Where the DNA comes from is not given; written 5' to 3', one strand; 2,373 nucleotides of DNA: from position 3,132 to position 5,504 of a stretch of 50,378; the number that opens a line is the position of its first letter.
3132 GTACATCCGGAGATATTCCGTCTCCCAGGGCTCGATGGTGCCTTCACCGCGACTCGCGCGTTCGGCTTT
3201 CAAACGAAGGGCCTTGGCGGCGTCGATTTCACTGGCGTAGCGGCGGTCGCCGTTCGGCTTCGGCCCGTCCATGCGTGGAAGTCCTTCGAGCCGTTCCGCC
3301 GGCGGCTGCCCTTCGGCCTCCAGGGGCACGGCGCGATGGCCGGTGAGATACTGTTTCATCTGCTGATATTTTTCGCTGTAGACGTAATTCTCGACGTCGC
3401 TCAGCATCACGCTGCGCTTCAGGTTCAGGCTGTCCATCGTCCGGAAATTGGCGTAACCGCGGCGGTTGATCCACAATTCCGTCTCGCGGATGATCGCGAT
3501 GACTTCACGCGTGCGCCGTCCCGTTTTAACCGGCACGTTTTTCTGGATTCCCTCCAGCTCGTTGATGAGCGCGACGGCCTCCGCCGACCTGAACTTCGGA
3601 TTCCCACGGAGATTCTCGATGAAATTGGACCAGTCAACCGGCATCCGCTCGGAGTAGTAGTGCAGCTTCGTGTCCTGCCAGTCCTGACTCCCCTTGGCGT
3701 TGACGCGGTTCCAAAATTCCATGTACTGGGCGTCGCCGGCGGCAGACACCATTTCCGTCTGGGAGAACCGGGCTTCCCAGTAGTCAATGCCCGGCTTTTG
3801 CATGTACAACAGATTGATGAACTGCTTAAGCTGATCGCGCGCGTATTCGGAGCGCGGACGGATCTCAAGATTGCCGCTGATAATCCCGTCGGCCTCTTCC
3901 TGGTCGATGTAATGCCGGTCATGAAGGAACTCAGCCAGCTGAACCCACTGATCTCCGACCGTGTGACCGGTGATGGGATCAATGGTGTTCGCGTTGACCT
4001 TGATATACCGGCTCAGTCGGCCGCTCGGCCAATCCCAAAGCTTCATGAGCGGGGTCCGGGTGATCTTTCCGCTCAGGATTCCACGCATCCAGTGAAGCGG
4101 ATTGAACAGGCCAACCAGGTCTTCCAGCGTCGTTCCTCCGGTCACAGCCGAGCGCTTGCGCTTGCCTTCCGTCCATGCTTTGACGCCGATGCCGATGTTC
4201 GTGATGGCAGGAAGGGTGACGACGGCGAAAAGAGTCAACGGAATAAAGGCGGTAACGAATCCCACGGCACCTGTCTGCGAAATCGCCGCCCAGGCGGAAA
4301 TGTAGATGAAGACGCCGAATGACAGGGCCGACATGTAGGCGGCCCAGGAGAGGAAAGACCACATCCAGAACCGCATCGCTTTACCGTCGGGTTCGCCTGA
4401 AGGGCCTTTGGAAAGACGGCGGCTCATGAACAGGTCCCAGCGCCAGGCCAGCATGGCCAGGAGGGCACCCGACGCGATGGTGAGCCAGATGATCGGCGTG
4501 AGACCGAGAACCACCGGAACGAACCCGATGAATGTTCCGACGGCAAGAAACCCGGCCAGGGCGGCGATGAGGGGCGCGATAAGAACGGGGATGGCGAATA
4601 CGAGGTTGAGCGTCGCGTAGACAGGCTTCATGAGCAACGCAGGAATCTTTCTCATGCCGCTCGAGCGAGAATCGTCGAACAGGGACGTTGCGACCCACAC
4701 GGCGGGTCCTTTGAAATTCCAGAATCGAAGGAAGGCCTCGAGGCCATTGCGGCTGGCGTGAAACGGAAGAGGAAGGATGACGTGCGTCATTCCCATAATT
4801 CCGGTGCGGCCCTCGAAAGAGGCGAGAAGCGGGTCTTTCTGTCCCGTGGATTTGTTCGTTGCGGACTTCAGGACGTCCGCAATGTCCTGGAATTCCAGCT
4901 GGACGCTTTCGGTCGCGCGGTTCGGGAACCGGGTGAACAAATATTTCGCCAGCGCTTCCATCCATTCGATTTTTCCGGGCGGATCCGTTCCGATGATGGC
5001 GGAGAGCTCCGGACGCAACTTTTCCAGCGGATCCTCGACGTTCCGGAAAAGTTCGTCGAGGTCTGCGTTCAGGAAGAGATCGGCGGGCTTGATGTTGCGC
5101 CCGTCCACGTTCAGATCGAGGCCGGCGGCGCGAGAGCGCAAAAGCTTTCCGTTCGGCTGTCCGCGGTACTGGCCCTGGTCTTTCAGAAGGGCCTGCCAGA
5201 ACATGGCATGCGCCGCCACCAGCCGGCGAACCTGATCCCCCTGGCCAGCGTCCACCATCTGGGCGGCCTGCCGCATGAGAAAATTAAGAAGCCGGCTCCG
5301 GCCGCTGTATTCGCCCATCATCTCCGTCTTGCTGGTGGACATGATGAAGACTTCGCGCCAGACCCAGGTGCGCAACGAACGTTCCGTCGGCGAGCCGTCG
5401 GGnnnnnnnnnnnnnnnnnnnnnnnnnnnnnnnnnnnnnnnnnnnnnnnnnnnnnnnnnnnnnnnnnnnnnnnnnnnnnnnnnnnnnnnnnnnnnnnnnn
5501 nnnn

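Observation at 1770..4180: FKS/callose-synthase-like (GT48-type) beta-glucan synthase core embedded in giant protein B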

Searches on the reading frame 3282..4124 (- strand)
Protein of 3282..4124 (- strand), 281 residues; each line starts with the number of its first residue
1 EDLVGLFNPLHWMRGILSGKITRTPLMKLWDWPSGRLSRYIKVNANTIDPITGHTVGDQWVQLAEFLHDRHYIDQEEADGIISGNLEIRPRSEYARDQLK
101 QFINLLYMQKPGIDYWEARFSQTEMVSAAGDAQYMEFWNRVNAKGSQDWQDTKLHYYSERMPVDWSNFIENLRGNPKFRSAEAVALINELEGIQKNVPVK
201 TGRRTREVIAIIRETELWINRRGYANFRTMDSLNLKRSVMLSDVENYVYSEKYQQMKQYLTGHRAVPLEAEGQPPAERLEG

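Call 49: search_solved_structures(query=A2, max_evalue=1, show_alignments=1)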
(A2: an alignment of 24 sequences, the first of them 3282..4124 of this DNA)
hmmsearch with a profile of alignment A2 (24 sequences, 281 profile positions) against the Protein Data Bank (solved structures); distinct sequences matched with E-value up to 1: 14.
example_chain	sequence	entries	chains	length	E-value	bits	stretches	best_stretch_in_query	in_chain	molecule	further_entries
7xe4_F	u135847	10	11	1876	5.5e-23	84.4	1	54-275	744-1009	1,3-beta-glucan synthase component FKS1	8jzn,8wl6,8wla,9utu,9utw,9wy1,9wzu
7yuy_F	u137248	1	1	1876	5.6e-23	84.4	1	54-275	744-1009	1,3-beta-glucan synthase component FKS1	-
9pe1_A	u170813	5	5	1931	5.8e-23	84.3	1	54-275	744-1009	1,3-beta-glucan synthase component FKS1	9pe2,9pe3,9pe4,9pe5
9ztc_A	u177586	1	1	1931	5.8e-23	84.3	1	54-275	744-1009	1,3-beta-glucan synthase component FKS1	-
9lu8_A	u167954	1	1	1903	4.3e-22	81.5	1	54-275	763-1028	1,3-beta-glucan synthase component GSC2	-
9wzs_A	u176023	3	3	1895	4.6e-22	81.4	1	54-275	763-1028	1,3-beta-glucan synthase component GSC2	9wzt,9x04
9azz_A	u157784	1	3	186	0.17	13.9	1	109-163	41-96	Outer membrane lipoprotein carrier protein LolA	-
8fkp_SZ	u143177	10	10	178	0.26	13.3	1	149-176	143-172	Nucleolar protein 16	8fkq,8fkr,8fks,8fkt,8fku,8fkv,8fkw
3opy_A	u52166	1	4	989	0.29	13.1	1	19-88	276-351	6-phosphofructo-1-kinase alpha-subunit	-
6mkb_A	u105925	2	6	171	0.35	12.9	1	88-164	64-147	Tumor necrosis factor ligand superfamily member 9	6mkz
6wqn_K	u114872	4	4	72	0.4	12.7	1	188-258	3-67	50S ribosomal protein L29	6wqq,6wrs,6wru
5inw_A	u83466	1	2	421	0.71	11.9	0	44-89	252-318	Putative angiotensinogen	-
6em9_A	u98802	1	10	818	0.92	11.5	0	149-215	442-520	ATP-dependent Clp protease ATP-binding subunit ClpC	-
6em8_A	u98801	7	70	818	0.99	11.4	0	149-215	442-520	ATP-dependent Clp protease ATP-binding subunit ClpC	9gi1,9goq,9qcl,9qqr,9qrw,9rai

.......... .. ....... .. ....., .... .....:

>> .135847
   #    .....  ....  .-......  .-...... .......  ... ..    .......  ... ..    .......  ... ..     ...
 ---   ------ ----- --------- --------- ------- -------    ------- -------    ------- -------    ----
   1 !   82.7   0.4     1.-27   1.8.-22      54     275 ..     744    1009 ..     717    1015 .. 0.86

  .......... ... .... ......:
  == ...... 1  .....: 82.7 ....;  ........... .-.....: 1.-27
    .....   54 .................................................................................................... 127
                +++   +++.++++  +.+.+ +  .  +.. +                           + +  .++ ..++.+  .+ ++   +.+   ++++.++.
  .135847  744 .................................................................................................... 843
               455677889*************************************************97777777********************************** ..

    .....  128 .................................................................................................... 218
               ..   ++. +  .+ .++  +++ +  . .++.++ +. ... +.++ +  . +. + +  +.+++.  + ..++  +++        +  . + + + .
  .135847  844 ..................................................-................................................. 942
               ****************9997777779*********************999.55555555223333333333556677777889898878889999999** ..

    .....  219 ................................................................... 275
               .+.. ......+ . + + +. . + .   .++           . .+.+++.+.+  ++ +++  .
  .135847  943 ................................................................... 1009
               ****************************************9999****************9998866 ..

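Call 86: search_solved_structures(query=A8, max_evalue=1, show_alignments=1)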
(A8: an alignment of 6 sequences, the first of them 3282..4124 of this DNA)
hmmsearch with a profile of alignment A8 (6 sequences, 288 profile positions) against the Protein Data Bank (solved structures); distinct sequences matched with E-value up to 1: 3.
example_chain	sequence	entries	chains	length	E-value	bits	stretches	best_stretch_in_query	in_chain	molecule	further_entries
6nuk_A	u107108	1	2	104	0.34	13.4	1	162-226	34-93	Ferredog-Diesel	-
1j5u_A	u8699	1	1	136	0.5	12.8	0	37-81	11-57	archease, possible chaperone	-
4v8m_AI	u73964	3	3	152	0.79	12.2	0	164-232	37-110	40S RIBOSOMAL PROTEIN S15, PUTATIVE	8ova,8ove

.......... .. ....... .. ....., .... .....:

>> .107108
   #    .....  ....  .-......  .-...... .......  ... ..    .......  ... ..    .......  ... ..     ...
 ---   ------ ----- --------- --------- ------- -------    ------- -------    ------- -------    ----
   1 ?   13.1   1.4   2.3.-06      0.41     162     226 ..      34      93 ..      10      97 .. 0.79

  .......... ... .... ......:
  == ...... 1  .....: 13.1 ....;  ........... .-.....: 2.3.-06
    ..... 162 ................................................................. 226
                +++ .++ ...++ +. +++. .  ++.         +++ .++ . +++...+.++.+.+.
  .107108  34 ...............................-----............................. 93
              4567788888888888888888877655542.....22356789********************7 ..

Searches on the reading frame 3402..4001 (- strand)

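Call 14: search_protein_families(library=pfam, proteins=[window:3402-4001:-], max_evalue=10)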
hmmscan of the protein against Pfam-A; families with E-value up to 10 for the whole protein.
window:3402-4001:- (200 aa): 1 family
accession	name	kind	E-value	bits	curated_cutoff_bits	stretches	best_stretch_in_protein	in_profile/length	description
PF14117.11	DUF4287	-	0.079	13.4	27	1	153-176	6-29/60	Domain of unknown function (DUF4287)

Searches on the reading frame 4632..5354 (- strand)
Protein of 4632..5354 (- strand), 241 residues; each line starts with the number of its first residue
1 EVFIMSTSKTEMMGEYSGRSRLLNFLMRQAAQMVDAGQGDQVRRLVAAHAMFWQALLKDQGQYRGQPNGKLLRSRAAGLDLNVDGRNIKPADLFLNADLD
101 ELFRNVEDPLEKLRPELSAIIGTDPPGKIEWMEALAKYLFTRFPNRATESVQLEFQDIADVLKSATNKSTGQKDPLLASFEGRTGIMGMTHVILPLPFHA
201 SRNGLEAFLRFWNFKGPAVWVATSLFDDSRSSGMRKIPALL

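Call 81: search_solved_structures(query=A6, max_evalue=10, show_alignments=1)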
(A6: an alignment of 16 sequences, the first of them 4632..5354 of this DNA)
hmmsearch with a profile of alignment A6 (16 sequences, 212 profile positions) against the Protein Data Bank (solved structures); distinct sequences matched with E-value up to 10: 2.
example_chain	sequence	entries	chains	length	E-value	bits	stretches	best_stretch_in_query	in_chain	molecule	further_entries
7rdh_G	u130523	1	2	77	0.9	13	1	27-76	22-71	De novo designed protein H3mb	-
6egc_A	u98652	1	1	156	4.1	10.9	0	35-84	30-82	SC_2L4HC2_23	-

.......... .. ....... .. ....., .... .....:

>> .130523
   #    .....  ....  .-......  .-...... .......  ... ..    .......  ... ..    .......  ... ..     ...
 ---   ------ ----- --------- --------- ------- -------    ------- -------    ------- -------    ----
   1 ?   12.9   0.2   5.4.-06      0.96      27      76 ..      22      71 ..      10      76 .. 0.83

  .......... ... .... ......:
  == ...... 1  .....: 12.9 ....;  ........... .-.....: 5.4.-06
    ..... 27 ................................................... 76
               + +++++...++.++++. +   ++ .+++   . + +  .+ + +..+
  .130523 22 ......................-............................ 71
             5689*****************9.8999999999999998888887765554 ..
